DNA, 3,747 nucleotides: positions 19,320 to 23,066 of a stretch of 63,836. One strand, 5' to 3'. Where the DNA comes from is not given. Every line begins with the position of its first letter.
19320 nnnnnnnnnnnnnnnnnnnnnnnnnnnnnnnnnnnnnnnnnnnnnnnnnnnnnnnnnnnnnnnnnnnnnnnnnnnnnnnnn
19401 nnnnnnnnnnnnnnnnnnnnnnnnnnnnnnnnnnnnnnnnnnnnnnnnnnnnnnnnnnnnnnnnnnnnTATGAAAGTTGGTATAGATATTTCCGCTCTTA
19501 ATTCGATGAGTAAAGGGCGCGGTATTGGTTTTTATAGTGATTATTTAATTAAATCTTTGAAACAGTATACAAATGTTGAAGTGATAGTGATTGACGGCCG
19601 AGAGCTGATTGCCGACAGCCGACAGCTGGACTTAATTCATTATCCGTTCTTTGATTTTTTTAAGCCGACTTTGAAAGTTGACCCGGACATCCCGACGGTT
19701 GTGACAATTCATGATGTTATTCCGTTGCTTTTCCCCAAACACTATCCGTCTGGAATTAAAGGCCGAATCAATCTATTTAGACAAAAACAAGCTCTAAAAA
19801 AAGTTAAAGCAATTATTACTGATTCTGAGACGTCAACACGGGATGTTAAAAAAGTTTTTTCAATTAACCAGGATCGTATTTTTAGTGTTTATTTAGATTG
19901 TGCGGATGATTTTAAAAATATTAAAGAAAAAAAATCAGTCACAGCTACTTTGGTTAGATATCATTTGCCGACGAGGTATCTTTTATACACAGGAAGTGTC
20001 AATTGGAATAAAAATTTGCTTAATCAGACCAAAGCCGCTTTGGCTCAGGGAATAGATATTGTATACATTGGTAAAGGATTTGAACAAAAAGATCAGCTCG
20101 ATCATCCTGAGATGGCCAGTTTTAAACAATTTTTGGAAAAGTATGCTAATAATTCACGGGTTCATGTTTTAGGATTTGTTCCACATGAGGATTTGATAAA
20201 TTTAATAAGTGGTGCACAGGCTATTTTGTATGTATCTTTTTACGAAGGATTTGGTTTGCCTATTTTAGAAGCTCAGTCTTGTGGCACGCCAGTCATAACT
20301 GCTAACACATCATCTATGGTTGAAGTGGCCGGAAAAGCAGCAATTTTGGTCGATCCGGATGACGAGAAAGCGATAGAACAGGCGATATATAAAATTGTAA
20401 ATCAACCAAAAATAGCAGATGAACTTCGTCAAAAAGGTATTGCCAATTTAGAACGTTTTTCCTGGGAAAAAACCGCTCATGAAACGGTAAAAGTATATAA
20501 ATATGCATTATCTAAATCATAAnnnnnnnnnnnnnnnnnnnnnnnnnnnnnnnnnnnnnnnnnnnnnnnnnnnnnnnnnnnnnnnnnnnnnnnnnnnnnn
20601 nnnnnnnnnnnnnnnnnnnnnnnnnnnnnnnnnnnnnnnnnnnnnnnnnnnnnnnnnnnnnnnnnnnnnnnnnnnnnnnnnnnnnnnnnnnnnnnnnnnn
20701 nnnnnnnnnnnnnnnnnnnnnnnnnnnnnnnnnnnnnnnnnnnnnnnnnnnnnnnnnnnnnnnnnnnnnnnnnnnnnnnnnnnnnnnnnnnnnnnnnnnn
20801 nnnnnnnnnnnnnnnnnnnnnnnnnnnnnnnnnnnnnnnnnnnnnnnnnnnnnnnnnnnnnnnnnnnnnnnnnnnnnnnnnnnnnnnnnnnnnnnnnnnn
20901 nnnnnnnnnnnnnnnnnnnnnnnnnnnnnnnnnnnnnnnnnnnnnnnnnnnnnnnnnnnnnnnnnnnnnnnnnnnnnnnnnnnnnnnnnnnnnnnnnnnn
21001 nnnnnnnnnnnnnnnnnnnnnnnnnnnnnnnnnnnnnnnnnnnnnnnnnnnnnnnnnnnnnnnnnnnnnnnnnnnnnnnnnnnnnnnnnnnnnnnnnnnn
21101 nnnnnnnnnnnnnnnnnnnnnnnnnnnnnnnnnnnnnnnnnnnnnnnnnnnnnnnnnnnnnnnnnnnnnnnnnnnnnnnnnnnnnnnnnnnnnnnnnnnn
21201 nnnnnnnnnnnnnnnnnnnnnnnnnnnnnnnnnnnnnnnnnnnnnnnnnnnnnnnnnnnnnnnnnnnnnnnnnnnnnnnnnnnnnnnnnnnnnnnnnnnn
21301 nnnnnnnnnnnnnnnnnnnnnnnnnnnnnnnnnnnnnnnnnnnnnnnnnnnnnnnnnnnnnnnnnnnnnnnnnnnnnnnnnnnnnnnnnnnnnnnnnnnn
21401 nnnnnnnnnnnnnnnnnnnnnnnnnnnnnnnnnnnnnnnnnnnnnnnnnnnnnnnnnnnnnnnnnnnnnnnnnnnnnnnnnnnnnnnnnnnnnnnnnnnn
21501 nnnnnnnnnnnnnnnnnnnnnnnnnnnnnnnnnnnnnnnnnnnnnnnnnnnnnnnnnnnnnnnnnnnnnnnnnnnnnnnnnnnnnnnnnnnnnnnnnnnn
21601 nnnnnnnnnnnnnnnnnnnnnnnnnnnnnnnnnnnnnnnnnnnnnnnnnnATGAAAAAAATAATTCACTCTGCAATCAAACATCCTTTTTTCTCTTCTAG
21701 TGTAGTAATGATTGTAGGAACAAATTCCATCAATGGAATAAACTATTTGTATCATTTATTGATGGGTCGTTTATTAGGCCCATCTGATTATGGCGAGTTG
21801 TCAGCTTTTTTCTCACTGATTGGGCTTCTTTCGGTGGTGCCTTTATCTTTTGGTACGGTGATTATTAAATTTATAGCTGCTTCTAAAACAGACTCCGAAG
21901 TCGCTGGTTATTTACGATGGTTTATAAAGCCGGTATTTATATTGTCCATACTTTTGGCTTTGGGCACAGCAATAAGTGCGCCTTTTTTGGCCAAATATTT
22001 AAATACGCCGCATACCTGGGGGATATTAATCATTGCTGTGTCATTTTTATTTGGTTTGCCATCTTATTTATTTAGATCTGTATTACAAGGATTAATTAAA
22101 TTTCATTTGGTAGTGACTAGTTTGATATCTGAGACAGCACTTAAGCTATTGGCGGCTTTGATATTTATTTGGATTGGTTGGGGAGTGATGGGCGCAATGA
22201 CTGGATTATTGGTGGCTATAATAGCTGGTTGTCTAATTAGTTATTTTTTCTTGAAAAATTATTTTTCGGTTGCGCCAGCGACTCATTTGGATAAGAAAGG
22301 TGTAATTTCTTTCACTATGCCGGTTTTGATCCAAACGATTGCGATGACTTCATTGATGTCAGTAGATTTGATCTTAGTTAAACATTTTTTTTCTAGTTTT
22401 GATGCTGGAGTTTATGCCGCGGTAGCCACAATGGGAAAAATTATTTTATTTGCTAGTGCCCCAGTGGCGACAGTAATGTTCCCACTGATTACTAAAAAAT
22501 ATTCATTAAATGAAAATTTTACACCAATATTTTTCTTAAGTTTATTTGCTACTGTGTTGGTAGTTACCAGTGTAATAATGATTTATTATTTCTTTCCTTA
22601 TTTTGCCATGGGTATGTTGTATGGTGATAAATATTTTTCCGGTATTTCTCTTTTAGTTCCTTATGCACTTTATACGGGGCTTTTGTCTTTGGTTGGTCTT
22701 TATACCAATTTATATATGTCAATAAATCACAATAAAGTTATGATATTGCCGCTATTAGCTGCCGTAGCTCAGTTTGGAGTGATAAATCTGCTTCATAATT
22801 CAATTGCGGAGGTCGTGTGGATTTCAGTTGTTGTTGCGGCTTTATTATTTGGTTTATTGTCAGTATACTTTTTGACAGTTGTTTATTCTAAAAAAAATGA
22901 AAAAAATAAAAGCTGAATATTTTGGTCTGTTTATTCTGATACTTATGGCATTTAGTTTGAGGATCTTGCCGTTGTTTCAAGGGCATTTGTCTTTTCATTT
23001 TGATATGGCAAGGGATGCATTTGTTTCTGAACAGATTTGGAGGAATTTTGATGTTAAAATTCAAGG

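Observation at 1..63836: The whole 64-kb window is one glycan-assembly supercluster built around ~16 GT-C-type polytopic membrane proteins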

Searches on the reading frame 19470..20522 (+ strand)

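Call 6: search_protein_families(library=pfam, proteins=[window:19470-20522:+], max_evalue=0.01)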
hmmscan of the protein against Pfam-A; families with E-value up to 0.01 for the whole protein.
window:19470-20522:+ (350 aa): 7 families
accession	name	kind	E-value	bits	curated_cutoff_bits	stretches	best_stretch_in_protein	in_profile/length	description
PF00534.26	Glycos_transf_1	-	4.1e-24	85.5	26.4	1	169-323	16-169/172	Glycosyl transferases group 1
PF13692.12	Glyco_trans_1_4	-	7.9e-19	68.8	27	1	170-311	3-141/142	Glycosyl transferases group 1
PF13439.12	Glyco_transf_4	-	1.3e-07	32.3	28.5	1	48-140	68-162/170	Glycosyltransferase Family 4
PF13524.12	Glyco_trans_1_2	-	1.1e-06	29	25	1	193-338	13-141/144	Glycosyl transferase-like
PF20706.3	GT4-conflict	-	2.4e-06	27.3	26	1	215-336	245-382/385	Family 4 Glycosyltransferase in conflict systems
PF02350.25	Epimerase_2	-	0.0018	17.6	30.6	0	219-315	233-322/347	UDP-N-acetylglucosamine 2-epimerase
PF13579.12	Glyco_trans_4_4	-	0.003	18.3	29.7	1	68-134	89-149/158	Glycosyl transferase 4-like domain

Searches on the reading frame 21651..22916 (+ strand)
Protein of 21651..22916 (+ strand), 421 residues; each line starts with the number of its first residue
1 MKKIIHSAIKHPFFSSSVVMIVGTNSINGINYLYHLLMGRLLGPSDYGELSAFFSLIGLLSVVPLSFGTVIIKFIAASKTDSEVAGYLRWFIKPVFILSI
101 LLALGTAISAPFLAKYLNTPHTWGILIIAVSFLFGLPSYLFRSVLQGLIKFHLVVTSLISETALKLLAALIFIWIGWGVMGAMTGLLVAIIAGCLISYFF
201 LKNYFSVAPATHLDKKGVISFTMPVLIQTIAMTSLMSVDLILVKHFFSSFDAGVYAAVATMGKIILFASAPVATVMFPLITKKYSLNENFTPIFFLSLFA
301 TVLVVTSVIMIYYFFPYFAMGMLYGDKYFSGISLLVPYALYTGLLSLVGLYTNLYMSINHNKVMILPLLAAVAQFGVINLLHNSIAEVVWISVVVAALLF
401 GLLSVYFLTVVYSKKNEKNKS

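Call 6: search_protein_families(library=pfam, proteins=[window:21651-22916:+], max_evalue=0.01)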
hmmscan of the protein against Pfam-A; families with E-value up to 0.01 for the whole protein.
window:21651-22916:+ (421 aa): 2 families
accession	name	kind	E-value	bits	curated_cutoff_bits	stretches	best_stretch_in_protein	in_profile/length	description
PF01943.22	Polysacc_synt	-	2e-14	54.1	28.2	1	18-282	6-272/274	Polysaccharide biosynthesis protein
PF13440.11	Polysacc_synt_3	-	3.1e-13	50.1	23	1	38-329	2-289/293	Polysaccharide biosynthesis protein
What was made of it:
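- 21651..22916 (+): Wzx-type (MOP) flippase. Pfam Polysacc_synt 54 bits (call 6).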
